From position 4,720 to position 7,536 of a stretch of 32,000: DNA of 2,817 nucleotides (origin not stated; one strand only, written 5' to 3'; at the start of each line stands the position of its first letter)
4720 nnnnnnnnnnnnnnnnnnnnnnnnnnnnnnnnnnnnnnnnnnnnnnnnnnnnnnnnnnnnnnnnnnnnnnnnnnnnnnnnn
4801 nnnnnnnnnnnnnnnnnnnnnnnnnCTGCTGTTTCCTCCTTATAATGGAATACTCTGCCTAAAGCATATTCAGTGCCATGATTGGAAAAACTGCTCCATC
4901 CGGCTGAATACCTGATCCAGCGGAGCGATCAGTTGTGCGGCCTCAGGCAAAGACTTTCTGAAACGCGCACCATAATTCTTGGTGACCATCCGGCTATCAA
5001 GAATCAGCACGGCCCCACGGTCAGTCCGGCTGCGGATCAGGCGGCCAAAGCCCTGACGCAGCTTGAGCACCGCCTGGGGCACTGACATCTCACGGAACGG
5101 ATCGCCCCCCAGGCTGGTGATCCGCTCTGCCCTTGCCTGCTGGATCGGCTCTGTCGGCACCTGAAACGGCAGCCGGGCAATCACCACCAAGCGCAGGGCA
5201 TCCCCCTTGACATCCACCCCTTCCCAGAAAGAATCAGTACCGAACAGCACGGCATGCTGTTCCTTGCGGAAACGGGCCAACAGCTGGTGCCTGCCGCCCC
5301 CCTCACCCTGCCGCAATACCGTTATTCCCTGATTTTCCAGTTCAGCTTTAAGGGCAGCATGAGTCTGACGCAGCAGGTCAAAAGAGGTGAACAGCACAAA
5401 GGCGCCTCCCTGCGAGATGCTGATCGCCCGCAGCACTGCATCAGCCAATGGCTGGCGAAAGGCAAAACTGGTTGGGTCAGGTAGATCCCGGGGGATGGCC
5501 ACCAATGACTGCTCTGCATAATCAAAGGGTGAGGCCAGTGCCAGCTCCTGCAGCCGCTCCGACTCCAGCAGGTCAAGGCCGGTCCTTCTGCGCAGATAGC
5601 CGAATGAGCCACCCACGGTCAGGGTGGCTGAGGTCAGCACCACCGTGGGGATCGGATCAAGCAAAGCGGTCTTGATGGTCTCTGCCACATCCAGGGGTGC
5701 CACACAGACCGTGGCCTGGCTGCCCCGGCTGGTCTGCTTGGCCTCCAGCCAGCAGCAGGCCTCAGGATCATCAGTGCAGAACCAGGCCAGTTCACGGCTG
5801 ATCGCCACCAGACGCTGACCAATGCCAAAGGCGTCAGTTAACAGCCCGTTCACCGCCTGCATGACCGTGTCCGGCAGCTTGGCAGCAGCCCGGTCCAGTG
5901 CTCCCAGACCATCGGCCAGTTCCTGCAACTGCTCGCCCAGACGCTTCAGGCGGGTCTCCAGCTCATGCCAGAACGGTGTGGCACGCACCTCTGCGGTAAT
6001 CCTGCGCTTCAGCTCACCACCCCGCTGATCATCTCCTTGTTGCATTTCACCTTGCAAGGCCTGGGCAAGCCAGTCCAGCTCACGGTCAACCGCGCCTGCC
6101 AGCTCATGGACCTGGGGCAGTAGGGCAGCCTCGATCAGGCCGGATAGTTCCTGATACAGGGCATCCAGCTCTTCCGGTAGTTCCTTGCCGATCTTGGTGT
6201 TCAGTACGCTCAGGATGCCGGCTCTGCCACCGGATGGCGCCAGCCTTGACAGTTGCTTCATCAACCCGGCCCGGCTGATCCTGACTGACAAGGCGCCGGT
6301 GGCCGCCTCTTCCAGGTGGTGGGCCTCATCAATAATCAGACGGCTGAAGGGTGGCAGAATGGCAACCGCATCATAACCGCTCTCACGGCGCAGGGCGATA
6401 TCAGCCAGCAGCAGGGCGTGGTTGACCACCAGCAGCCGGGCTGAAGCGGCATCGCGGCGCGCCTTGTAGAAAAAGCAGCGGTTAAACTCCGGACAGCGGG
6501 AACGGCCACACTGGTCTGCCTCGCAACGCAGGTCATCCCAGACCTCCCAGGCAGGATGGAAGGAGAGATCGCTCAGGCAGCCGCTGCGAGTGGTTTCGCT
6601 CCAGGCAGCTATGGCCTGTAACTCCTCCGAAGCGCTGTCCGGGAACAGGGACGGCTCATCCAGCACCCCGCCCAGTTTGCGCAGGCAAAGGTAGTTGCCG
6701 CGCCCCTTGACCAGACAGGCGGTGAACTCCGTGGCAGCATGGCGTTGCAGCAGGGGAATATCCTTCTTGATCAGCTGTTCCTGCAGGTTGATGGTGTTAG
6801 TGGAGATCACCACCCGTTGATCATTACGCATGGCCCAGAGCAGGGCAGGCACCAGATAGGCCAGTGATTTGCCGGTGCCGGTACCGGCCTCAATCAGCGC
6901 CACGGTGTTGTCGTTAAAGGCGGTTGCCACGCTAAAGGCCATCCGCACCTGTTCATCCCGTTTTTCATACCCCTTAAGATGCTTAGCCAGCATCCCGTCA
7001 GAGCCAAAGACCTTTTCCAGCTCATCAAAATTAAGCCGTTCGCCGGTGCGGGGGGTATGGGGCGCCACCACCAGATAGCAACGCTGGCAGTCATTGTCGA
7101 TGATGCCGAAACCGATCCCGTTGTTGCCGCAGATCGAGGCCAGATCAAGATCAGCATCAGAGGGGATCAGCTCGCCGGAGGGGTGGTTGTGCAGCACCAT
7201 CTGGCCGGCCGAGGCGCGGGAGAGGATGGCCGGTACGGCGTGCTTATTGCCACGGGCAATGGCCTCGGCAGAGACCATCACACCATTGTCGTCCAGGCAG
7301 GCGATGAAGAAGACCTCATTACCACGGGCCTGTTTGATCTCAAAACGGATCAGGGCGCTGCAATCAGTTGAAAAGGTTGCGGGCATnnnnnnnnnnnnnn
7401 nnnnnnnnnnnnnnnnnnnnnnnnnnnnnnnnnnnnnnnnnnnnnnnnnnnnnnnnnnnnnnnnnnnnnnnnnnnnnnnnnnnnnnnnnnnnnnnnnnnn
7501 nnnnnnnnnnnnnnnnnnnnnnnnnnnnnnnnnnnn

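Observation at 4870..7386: RadC-like JAB/MPN metalloenzyme domain fused to the N-terminus of a DinG/XPD Fe-S helicase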

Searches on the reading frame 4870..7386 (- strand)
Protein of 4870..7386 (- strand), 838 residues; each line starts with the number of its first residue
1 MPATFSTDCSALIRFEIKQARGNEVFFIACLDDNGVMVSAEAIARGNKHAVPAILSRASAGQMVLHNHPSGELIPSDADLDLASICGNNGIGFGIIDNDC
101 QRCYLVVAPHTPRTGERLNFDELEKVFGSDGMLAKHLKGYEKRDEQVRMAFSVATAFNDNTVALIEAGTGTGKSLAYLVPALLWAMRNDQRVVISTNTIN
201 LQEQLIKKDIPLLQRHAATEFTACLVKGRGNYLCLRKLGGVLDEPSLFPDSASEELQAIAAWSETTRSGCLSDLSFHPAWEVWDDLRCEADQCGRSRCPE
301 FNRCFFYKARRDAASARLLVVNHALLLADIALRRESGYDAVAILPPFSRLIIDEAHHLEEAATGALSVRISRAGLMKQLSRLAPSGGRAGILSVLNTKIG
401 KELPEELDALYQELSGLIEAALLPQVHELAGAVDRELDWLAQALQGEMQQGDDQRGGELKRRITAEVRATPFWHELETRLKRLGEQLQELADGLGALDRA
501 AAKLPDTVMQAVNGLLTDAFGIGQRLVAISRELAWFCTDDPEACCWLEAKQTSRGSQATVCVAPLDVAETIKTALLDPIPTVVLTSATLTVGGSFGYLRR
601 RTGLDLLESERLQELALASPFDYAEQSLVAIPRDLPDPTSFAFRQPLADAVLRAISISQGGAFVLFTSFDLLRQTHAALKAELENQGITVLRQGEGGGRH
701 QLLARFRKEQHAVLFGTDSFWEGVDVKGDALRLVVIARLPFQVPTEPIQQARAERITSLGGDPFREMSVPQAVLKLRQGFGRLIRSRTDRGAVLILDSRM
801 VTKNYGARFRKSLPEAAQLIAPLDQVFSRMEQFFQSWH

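Call 3: search_protein_families(library=pfam, proteins=[window:4870-7386:-], max_evalue=1)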
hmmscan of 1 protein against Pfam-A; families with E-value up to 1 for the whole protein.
window:4870-7386:- (838 aa): 8 families
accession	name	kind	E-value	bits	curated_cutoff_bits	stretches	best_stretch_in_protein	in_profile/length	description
PF13307.12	Helicase_C_2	-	7.5e-50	169.7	25.3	1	652-815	2-169/170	Helicase C-terminal domain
PF00270.35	DEAD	-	1.7e-08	34.8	26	1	161-210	15-66/167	DEAD/DEAH box helicase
PF04002.20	RadC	-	2.3e-07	31.2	22.1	1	8-83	6-88/121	RadC-like JAB domain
PF04851.21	ResIII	-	4.1e-05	24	22.5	1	142-208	4-72/164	Type III restriction enzyme, res subunit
PF00271.37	Helicase_C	-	0.0017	19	23.5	1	695-750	50-102/110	Helicase conserved C-terminal domain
PF06733.21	DEAD_2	-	0.0025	17.9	21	1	300-373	102-170/172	DEAD_2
PF02562.22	PhoH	-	0.0092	15.9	27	0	154-207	13-67/205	PhoH-like protein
PF07517.20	SecA_DEAD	-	0.14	11.8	24.6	1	162-197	92-127/290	SecA DEAD-like domain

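Call 4: search_protein_families(library=ncbifam, proteins=[window:4870-7386:-], max_evalue=1)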
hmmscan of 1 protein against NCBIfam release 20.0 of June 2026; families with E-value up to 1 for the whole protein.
window:4870-7386:- (838 aa): 15 families
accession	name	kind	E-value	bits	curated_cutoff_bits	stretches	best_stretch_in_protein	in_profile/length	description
NF053712.1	repair_DEAH_YoaA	equivalog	1.5e-174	582.2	680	2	461-818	272-618/630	DNA repair helicase YoaA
NF005981.0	PRK08074.1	equivalog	1.1e-156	523.4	789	1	119-834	237-929/931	ATP-dependent DNA helicase DinG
NF008729.0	PRK11747.1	equivalog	2.8e-127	426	598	1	133-815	17-696/703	ATP-dependent DNA helicase DinG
TIGR01407.1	dinG_rel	hypoth_equivalog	1.5e-118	397.4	547.7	1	136-833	240-888/889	putative DnaQ family exonuclease/DinG family helicase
NF005569.0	PRK07246.1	equivalog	4.1e-52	177.5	794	2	545-834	541-819/820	bifunctional DnaQ family exonuclease/ATP-dependent helicase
TIGR03117.2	cas_csf4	equivalog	7.2e-41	140.2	400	3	139-334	126-321/800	type IV CRISPR-associated DEAD/DEAH-box helicase Csf4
TIGR00604.1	rad3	subfamily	1e-13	50.8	246.95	2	697-805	566-681/706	DNA repair helicase (rad3)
NF000642.1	PRK00024.1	equivalog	1.1e-05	25.2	180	1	20-83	107-178/212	RadC family protein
NF008394.0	PRK11192.1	equivalog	0.0003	19.7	507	1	151-208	32-94/441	ATP-dependent RNA helicase SrmB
TIGR00608.1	radc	subfamily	0.00033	20.5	133.85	1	19-83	112-184/218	RadC family protein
NF041067.1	DpdJ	equivalog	0.0099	13.5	800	1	146-187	154-197/1482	protein DpdJ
TIGR01389.1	recQ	equivalog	0.02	13.4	640.2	1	158-196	28-61/591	DNA helicase RecQ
TIGR04121.1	DEXH_lig_assoc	equivalog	0.037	11.7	850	1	152-188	20-56/804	ligase-associated DNA damage response DEXH box helicase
TIGR03817.1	DECH_helic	hypoth_equivalog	0.12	10.6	874.1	1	153-191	44-81/742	helicase/secretion neighborhood putative DEAH-box helicase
NF038317.1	DISARM_DrmD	equivalog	0.18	10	610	0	346-380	238-272/1021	DISARM system SNF2-like helicase DrmD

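Call 5: find_homologous_proteins(query=window:4870-7386:-, max_evalue=0.00001)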
Query window:4870-7386:- (838 aa): 7999 proteins with E <= 0.00001 among 8000 candidates; the best 120 are listed.
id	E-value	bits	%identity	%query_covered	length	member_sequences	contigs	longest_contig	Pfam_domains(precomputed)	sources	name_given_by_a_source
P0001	0.0e+0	1843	97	100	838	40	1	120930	PF04002.21,PF00270.36,PF13307.13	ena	-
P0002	0.0e+0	1789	95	99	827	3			PF04002.21,PF00270.36,PF13307.13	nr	nr:helicase C-terminal domain-containing protein [Trichlorobacter sp.]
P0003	0.0e+0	1748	92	100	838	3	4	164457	PF04002.21,PF00270.36,PF13307.13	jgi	jgi:ATP-dependent DNA helicase DinG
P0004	0.0e+0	1711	90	100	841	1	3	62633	PF04002.21,PF00270.36,PF13307.13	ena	-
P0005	0.0e+0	1711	90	100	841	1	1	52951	PF04002.21,PF00270.36,PF13307.13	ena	-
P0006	0.0e+0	1702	89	100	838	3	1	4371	PF04002.21,PF00270.36,PF13307.13,PF04851.22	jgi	-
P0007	0.0e+0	1698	89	100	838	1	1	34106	PF00270.36,PF13307.13,PF04851.22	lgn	-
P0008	0.0e+0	1697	89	100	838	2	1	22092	PF04002.21,PF00270.36,PF13307.13,PF04851.22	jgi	-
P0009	0.0e+0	1683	88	100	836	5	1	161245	PF04002.21,PF00270.36,PF13307.13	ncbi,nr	ncbi:MAG: helicase [Geobacter sp.]|nr:helicase [Geobacter sp.]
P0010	0.0e+0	1675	88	100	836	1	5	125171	PF04002.21,PF00270.36,PF13307.13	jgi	jgi:ATP-dependent DNA helicase DinG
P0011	0.0e+0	1673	87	100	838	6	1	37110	PF04002.21,PF00270.36,PF13307.13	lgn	-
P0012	0.0e+0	1668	87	100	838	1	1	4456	PF04002.21,PF00270.36,PF13307.13,PF04851.22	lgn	-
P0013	0.0e+0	1665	87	100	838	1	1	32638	PF04002.21,PF00270.36,PF13307.13,PF04851.22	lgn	-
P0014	0.0e+0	1662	87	100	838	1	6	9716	PF04002.21,PF00270.36,PF13307.13,PF04851.22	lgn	-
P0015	0.0e+0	1657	87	100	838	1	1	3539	PF04002.21,PF00270.36,PF13307.13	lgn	-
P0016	0.0e+0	1648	87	100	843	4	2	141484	PF04002.21,PF00270.36,PF13307.13,PF04851.22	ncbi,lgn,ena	-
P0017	0.0e+0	1635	86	100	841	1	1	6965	PF04002.21,PF00270.36,PF13307.13,PF04851.22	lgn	-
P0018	0.0e+0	1627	85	100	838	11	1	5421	PF04002.21,PF00270.36,PF13307.13,PF04851.22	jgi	-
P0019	0.0e+0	1621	85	100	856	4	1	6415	PF04002.21,PF00270.36,PF13307.13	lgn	-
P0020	0.0e+0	1602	84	100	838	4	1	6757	PF04002.21,PF00270.36,PF13307.13,PF04851.22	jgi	-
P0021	0.0e+0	1524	80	100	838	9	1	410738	PF04002.21,PF00270.36,PF13307.13,PF04851.22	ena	-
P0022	0.0e+0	1508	80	100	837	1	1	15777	PF00270.36,PF13307.13,PF04851.22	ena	-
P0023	0.0e+0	1506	79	100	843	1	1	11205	PF04002.21,PF00270.36,PF13307.13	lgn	-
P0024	0.0e+0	1503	80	100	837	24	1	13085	PF00270.36,PF13307.13,PF04851.22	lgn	-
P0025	0.0e+0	1487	79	100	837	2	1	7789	PF04002.21,PF00270.36,PF13307.13,PF04851.22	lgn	-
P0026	0.0e+0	1481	79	100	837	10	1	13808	PF04002.21,PF00270.36,PF13307.13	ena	-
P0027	0.0e+0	1472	78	100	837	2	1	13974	PF04002.21,PF00270.36,PF13307.13,PF04851.22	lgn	-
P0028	0.0e+0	1456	78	100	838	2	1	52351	PF04002.21,PF00270.36,PF13307.13,PF04851.22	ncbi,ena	-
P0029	0.0e+0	1424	75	100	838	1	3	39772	PF04002.21,PF00270.36,PF13307.13,PF04851.22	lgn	-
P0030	0.0e+0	1410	75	100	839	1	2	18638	PF04002.21,PF00270.36,PF13307.13,PF04851.22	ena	-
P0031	0.0e+0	1404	75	100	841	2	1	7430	PF04002.21,PF00270.36,PF13307.13,PF04851.22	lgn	-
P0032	0.0e+0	1398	74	100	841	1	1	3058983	PF04002.21,PF00270.36,PF13307.13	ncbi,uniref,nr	ncbi:helicase C-terminal domain-containing protein [Trichlorobacter ammonificans]|uniref:DNA 5'-3' h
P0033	0.0e+0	1376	74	100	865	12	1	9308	PF04002.21,PF00270.36,PF13307.13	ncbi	-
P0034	0.0e+0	1360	72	100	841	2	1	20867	PF04002.21,PF00270.36,PF13307.13,PF04851.22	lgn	-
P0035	0.0e+0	1360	73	100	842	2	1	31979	PF04002.21,PF00270.36,PF13307.13,PF04851.22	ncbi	-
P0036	0.0e+0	1357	71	100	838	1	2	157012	PF00270.36,PF13307.13,PF04851.22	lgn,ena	-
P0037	0.0e+0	1355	72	100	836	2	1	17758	PF04002.21,PF00270.36,PF13307.13,PF04851.22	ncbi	-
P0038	0.0e+0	1329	70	100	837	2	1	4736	PF04002.21,PF00270.36,PF13307.13,PF04851.22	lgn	-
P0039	0.0e+0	1275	77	87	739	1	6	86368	PF00270.36,PF13307.13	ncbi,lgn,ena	-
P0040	0.0e+0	1260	78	86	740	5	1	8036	PF00270.36,PF13307.13,PF04851.22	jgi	jgi:ATP-dependent DNA helicase DinG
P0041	0.0e+0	1255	66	100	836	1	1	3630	PF04002.21,PF00270.36,PF13307.13,PF04851.22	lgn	-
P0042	0.0e+0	1235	65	100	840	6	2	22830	PF04002.21,PF00270.36,PF13307.13,PF04851.22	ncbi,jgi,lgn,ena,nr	ncbi:MAG: helicase C-terminal domain-containing protein [Trichlorobacter sp.]|nr:helicase C-terminal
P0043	0.0e+0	1209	75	86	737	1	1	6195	PF00270.36,PF13307.13,PF04851.22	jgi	jgi:ATP-dependent DNA helicase DinG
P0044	0.0e+0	1160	69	87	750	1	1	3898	PF00270.36,PF13307.13,PF04851.22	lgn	-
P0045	0.0e+0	1135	60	100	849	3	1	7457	PF04002.21,PF00270.36,PF13307.13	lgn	-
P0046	0.0e+0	1127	61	100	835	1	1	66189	PF04002.21,PF00270.36,PF13307.13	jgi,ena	-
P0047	0.0e+0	1120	60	100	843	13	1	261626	PF00270.36,PF13307.13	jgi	jgi:ATP-dependent DNA helicase DinG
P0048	0.0e+0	1105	60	100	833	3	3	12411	PF04002.21,PF00270.36,PF13307.13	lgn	-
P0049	0.0e+0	1100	59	99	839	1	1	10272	PF04002.21,PF00270.36,PF13307.13,PF04851.22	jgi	-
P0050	0.0e+0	1100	58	100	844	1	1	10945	PF04002.21,PF00270.36,PF13307.13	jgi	jgi:ATP-dependent DNA helicase DinG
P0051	0.0e+0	1097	58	100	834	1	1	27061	PF04002.21,PF00270.36,PF13307.13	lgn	-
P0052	0.0e+0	1094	59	100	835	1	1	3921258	PF04002.21,PF00270.36,PF13307.13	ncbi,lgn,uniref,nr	ncbi:helicase C-terminal domain-containing protein [Geobacter sp. AOG2]|uniref:helicase C-terminal d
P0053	0.0e+0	1094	59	100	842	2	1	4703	PF04002.21,PF00270.36,PF13307.13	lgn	-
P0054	0.0e+0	1094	58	100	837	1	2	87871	PF04002.21,PF00270.36,PF13307.13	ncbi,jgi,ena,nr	ncbi:MAG: helicase [Geobacteraceae bacterium GWC2_53_11]|nr:MAG: helicase [Geobacteraceae bacterium 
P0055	0.0e+0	1092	59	100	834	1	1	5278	PF04002.21,PF00270.36,PF13307.13,PF04851.22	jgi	jgi:ATP-dependent DNA helicase DinG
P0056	0.0e+0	1092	58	100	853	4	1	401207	PF00270.36,PF13307.13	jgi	-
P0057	0.0e+0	1090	58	100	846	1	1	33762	PF00270.36,PF13307.13,PF04851.22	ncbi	-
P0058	0.0e+0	1090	58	100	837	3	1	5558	PF04002.21,PF00270.36,PF13307.13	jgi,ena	jgi:ATP-dependent DNA helicase DinG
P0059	0.0e+0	1087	58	100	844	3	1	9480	PF04002.21,PF00270.36,PF13307.13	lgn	-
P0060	0.0e+0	1087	58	100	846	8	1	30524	PF04002.21,PF00270.36,PF13307.13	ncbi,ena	-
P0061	0.0e+0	1086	58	100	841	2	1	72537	PF04002.21,PF00270.36,PF13307.13,PF04851.22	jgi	jgi:ATP-dependent DNA helicase DinG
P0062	0.0e+0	1086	58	100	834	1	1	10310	PF04002.21,PF00270.36,PF13307.13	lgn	-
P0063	0.0e+0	1085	58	100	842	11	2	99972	PF04002.21,PF00270.36,PF13307.13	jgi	jgi:ATP-dependent DNA helicase DinG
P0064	0.0e+0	1083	58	100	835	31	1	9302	PF04002.21,PF00270.36,PF13307.13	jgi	jgi:ATP-dependent DNA helicase DinG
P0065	0.0e+0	1083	59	100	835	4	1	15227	PF04002.21,PF00270.36,PF13307.13,PF04851.22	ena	-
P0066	0.0e+0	1082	57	100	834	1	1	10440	PF04002.21,PF00270.36,PF13307.13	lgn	-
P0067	0.0e+0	1082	60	98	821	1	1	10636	PF00270.36,PF13307.13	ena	-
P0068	0.0e+0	1081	58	100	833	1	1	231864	PF04002.21,PF00270.36,PF13307.13,PF04851.22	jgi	-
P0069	0.0e+0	1080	58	100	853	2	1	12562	PF04002.21,PF00270.36,PF13307.13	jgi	jgi:ATP-dependent DNA helicase DinG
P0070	0.0e+0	1080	58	100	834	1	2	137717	PF04002.21,PF00270.36,PF13307.13,PF04851.22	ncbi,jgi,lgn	-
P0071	0.0e+0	1080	58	100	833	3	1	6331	PF04002.21,PF00270.36,PF13307.13,PF04851.22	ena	-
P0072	0.0e+0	1079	58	100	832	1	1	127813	PF04002.21,PF00270.36,PF13307.13,PF04851.22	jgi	jgi:ATP-dependent DNA helicase DinG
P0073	0.0e+0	1079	58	100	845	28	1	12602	PF04002.21,PF00270.36,PF13307.13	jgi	jgi:ATP-dependent DNA helicase DinG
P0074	0.0e+0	1079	58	100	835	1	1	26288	PF04002.21,PF00270.36,PF13307.13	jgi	jgi:ATP-dependent DNA helicase DinG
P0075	0.0e+0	1079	58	100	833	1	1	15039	PF04002.21,PF00270.36,PF13307.13,PF04851.22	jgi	jgi:ATP-dependent DNA helicase DinG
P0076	0.0e+0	1079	57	100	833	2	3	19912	PF04002.21,PF00270.36,PF13307.13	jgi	jgi:ATP-dependent DNA helicase DinG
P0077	0.0e+0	1078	57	100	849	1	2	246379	PF04002.21,PF00270.36,PF13307.13,PF04851.22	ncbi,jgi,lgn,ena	ncbi:MAG: helicase C-terminal domain-containing protein [Desulfuromonadales bacterium]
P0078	0.0e+0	1078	58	100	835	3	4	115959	PF04002.21,PF00270.36,PF13307.13,PF04851.22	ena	-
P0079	0.0e+0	1077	58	100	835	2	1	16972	PF04002.21,PF00270.36,PF13307.13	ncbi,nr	ncbi:MAG: helicase C-terminal domain-containing protein [Desulfuromonadaceae bacterium]|nr:helicase 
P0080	0.0e+0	1077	58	100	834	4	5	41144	PF04002.21,PF00270.36,PF13307.13,PF04851.22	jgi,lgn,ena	-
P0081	0.0e+0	1077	57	100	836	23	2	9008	PF04002.21,PF00270.36,PF13307.13,PF04851.22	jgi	jgi:ATP-dependent DNA helicase DinG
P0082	0.0e+0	1077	58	100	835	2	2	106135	PF04002.21,PF00270.36,PF13307.13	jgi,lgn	-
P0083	0.0e+0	1077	58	100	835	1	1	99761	PF04002.21,PF00270.36,PF13307.13,PF04851.22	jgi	jgi:ATP-dependent DNA helicase DinG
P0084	0.0e+0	1077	58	100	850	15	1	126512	PF04002.21,PF00270.36,PF13307.13,PF04851.22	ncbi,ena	-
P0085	0.0e+0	1076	58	100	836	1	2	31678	PF04002.21,PF00270.36,PF13307.13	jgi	jgi:ATP-dependent DNA helicase DinG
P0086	0.0e+0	1076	58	100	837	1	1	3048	PF04002.21,PF00270.36,PF13307.13,PF04851.22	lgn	-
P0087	0.0e+0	1076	58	100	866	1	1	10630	PF04002.21,PF00270.36,PF13307.13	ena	-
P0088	0.0e+0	1075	58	100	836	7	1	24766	PF04002.21,PF00270.36,PF13307.13,PF04851.22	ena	-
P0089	0.0e+0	1074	57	100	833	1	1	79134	PF04002.21,PF00270.36,PF13307.13,PF04851.22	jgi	jgi:ATP-dependent DNA helicase DinG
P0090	0.0e+0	1074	58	100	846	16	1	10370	PF04002.21,PF00270.36,PF13307.13,PF04851.22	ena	-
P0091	0.0e+0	1074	57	100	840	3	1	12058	PF04002.21,PF00270.36,PF13307.13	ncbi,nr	ncbi:MAG: helicase C-terminal domain-containing protein [Deltaproteobacteria bacterium]|nr:helicase 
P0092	0.0e+0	1074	58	100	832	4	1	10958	PF04002.21,PF00270.36,PF13307.13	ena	-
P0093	0.0e+0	1073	58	100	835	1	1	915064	PF00270.36,PF13307.13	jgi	jgi:ATP-dependent DNA helicase DinG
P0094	0.0e+0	1073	58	100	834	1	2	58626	PF04002.21,PF00270.36,PF13307.13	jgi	jgi:ATP-dependent DNA helicase DinG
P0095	0.0e+0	1073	58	100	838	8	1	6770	PF04002.21,PF00270.36,PF13307.13,PF04851.22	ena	-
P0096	0.0e+0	1072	58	100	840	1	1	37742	PF04002.21,PF00270.36,PF13307.13,PF04851.22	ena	-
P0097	0.0e+0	1072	57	100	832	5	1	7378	PF04002.21,PF00270.36,PF13307.13,PF04851.22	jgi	-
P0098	0.0e+0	1072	58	100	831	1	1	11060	PF04002.21,PF00270.36,PF13307.13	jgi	jgi:ATP-dependent DNA helicase DinG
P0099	0.0e+0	1071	58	100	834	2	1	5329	PF04002.21,PF00270.36,PF13307.13,PF04851.22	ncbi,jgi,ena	ncbi:MAG: helicase C-terminal domain-containing protein [Pedobacter sp.]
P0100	0.0e+0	1071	57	100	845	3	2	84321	PF04002.21,PF00270.36,PF13307.13,PF04851.22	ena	-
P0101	0.0e+0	1070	57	100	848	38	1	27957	PF04002.21,PF00270.36,PF13307.13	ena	-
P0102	0.0e+0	1070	57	100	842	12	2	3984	PF04002.21,PF00270.36,PF13307.13,PF04851.22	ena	-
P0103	0.0e+0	1070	57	100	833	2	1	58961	PF04002.21,PF00270.36,PF13307.13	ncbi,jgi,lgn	ncbi:MAG TPA: helicase C-terminal domain-containing protein [Desulfuromonadaceae bacterium]|jgi:ATP-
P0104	0.0e+0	1070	58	100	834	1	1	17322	PF00270.36,PF13307.13,PF04851.22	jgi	jgi:ATP-dependent DNA helicase DinG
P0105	0.0e+0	1070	57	98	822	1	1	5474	PF00270.36,PF13307.13,PF04851.22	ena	-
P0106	0.0e+0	1069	58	100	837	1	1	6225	PF04002.21,PF00270.36,PF13307.13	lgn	-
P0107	0.0e+0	1069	56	100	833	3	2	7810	PF04002.21,PF00270.36,PF13307.13,PF04851.22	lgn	-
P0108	0.0e+0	1069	57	100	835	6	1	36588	PF04002.21,PF00270.36,PF13307.13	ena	-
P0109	0.0e+0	1069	58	100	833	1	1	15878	PF04002.21,PF00270.36,PF13307.13,PF04851.22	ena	-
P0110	0.0e+0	1069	57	100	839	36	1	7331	PF04002.21,PF00270.36,PF13307.13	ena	-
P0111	0.0e+0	1068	58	98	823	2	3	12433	PF00270.36,PF13307.13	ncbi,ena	-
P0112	0.0e+0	1068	57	100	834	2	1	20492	PF00270.36,PF13307.13,PF04851.22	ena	-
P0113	0.0e+0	1067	57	100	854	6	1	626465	PF04002.21,PF00270.36,PF13307.13,PF04851.22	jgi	-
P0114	0.0e+0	1067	57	100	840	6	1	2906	PF04002.21,PF00270.36,PF13307.13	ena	-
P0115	0.0e+0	1067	58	100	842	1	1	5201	PF04002.21,PF00270.36,PF13307.13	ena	-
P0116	0.0e+0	1067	58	100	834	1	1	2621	PF04002.21,PF00270.36,PF13307.13,PF04851.22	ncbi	-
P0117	0.0e+0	1066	58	100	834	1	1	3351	PF04002.21,PF00270.36,PF13307.13,PF04851.22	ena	-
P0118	0.0e+0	1066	58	100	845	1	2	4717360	PF00270.36,PF13307.13,PF04851.22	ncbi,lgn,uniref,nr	ncbi:helicase C-terminal domain-containing protein [Geobacter sp. SVR]|uniref:helicase C-terminal do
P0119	0.0e+0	1065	58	100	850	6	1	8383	PF04002.21,PF00270.36,PF13307.13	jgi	jgi:ATP-dependent DNA helicase DinG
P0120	0.0e+0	1065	57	100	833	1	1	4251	PF04002.21,PF00270.36,PF13307.13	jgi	jgi:ATP-dependent DNA helicase DinG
